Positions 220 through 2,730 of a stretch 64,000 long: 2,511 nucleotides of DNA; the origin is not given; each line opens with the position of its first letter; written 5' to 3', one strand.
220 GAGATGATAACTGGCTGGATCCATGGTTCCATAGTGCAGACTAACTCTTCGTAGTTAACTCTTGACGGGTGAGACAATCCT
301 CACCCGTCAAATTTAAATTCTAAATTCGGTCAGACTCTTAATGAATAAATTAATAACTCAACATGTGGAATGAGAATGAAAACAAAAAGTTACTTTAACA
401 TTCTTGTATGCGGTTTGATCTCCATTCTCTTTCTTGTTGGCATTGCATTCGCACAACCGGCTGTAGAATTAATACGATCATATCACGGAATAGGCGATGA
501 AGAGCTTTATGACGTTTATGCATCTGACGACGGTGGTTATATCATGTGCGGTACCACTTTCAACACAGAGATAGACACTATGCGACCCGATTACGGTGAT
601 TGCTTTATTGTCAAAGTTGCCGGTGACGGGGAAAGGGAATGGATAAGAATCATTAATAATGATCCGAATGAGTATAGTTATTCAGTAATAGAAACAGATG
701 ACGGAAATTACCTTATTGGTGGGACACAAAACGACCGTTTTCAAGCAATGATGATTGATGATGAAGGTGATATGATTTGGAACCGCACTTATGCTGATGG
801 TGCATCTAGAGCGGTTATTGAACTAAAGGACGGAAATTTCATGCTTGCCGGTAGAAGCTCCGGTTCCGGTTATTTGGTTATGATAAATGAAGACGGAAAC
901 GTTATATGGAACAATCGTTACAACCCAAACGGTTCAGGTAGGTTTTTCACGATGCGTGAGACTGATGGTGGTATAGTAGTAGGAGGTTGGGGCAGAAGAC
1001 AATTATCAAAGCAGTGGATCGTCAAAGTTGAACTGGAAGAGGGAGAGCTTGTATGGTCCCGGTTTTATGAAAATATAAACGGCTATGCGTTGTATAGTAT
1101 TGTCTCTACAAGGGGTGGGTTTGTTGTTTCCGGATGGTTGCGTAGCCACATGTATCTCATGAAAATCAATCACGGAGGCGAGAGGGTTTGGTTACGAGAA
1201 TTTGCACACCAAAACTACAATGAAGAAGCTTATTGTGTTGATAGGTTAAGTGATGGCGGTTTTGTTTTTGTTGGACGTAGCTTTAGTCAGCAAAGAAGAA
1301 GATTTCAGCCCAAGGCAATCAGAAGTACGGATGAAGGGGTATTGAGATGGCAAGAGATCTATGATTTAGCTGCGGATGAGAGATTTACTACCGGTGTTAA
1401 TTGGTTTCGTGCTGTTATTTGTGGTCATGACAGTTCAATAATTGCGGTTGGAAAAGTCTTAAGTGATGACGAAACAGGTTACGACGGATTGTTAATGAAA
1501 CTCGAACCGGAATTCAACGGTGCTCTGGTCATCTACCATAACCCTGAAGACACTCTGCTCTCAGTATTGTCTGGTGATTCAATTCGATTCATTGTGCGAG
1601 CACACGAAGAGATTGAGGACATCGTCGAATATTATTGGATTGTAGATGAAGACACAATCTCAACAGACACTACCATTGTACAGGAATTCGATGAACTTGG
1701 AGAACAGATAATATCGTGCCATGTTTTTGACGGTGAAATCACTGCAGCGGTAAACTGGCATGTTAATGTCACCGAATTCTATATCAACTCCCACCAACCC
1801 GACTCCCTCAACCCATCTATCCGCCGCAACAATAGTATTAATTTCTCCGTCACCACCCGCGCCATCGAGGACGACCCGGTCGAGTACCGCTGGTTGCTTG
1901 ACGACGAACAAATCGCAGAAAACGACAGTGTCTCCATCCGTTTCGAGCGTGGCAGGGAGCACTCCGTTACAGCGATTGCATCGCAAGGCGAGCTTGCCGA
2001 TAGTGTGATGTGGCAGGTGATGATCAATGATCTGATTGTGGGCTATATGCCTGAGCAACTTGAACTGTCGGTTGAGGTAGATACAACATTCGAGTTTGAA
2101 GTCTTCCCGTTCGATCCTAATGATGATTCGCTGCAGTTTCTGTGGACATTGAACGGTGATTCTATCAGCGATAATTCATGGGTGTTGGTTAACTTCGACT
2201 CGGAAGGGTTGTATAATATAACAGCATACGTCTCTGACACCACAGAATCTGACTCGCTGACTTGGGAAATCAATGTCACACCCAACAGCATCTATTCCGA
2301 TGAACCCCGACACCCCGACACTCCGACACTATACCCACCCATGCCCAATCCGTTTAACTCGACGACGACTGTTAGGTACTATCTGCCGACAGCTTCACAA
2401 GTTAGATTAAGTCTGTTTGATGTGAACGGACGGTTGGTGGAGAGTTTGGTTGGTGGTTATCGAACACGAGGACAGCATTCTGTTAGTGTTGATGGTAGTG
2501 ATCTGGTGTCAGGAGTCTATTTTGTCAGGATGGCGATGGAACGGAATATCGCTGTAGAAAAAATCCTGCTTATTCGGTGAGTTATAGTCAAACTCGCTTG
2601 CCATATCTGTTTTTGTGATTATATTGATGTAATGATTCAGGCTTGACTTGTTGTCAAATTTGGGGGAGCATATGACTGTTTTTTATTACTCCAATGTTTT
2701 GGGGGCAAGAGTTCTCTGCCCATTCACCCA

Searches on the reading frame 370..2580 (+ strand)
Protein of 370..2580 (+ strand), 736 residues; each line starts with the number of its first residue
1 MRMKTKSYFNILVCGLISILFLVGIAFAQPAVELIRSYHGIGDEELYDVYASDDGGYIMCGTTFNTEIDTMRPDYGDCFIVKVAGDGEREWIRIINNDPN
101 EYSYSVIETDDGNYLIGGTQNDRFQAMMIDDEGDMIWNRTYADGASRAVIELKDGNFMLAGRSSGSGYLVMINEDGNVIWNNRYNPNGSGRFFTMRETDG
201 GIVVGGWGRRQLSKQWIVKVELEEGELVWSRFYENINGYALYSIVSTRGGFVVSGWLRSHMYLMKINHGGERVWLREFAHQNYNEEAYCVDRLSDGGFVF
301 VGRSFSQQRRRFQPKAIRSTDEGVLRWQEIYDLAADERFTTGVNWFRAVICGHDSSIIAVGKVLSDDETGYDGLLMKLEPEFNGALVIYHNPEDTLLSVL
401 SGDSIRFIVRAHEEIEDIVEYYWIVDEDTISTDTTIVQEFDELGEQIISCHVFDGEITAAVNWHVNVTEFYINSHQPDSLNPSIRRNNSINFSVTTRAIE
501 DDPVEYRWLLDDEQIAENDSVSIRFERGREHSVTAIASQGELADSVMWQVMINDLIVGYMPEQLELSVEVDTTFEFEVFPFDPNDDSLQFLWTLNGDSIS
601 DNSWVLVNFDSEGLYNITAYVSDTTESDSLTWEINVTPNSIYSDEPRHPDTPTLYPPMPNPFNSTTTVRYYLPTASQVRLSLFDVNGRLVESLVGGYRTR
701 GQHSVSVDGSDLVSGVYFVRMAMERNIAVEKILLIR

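Call 7: search_protein_families(library=pfam, proteins=[window:370-2580:+], max_evalue=0.01)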
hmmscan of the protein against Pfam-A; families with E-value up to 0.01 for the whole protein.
window:370-2580:+ (736 aa): 6 families
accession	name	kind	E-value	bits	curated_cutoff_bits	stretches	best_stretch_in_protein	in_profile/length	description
PF18962.6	Por_Secre_tail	-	4.7e-09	36.8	27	1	659-732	3-73/75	Secretion system C-terminal sorting domain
PF00801.26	PKD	-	5.3e-09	36.4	23.5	1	568-636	11-80/80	PKD domain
PF16820.11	PKD_3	-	5.6e-08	33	26.3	0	414-445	29-59/68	PKD-like domain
PF18911.6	PKD_4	-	8.9e-08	32.5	27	0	483-537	13-68/85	PKD domain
PF06832.18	BiPBP_C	-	0.00016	21.9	26.8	0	494-544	35-87/90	Penicillin-Binding Protein C-terminus Family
PF13860.13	FlgD_ig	-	0.0005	20.4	27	1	666-721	12-73/79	FlgD Ig-like domain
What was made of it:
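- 370..2580 (+): Convergent downstream T9SS cargo gene (PKD domains plus CTD). Call 7.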

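Call 42: find_encoding_contigs(protein=window:376-2580:+, flank=3000, max_places=10)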
Protein window:376-2580:+ (734 aa): 8 contigs read that carry it; 5 places shown.
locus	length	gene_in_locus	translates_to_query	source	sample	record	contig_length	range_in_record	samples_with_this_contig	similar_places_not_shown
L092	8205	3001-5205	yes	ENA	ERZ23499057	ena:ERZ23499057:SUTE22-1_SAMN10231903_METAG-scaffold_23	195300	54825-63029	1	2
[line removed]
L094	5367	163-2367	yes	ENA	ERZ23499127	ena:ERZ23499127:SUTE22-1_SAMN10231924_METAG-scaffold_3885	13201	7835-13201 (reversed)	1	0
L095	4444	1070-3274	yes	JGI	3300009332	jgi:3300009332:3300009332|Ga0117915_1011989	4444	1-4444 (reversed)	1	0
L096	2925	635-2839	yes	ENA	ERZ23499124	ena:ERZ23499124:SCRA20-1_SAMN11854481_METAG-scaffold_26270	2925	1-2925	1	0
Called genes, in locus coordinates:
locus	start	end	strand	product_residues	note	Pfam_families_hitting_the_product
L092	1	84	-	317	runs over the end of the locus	PF00696:AA_kinase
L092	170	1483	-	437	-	-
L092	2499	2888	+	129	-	-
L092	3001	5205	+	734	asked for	PF00801:PKD (faint), PF16820:PKD_3 (faint), PF18911:PKD_4 (faint), PF18962:Por_Secre_tail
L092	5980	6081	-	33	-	-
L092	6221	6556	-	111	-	-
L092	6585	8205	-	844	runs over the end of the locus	PF08309:LVIVD (faint), PF13860:FlgD_ig (faint), PF07610:DUF1573 (faint), PF22073:Cep192_D4 (weak), PF22544:HYDIN_VesB_CFA65-like_Ig (weak), PF18962:Por_Secre_tail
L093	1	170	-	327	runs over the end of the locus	PF00696:AA_kinase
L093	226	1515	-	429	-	-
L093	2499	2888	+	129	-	-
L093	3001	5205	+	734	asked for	PF00801:PKD (faint), PF16820:PKD_3 (faint), PF18911:PKD_4 (faint), PF18962:Por_Secre_tail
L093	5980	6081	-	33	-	-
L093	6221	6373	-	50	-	?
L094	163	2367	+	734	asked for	PF00801:PKD (faint), PF16820:PKD_3 (faint), PF18911:PKD_4 (faint), PF18962:Por_Secre_tail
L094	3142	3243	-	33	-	-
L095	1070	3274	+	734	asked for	PF00801:PKD (faint), PF16820:PKD_3 (faint), PF18911:PKD_4 (faint), PF18962:Por_Secre_tail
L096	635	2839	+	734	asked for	PF00801:PKD (faint), PF16820:PKD_3 (faint), PF18911:PKD_4 (faint), PF18962:Por_Secre_tail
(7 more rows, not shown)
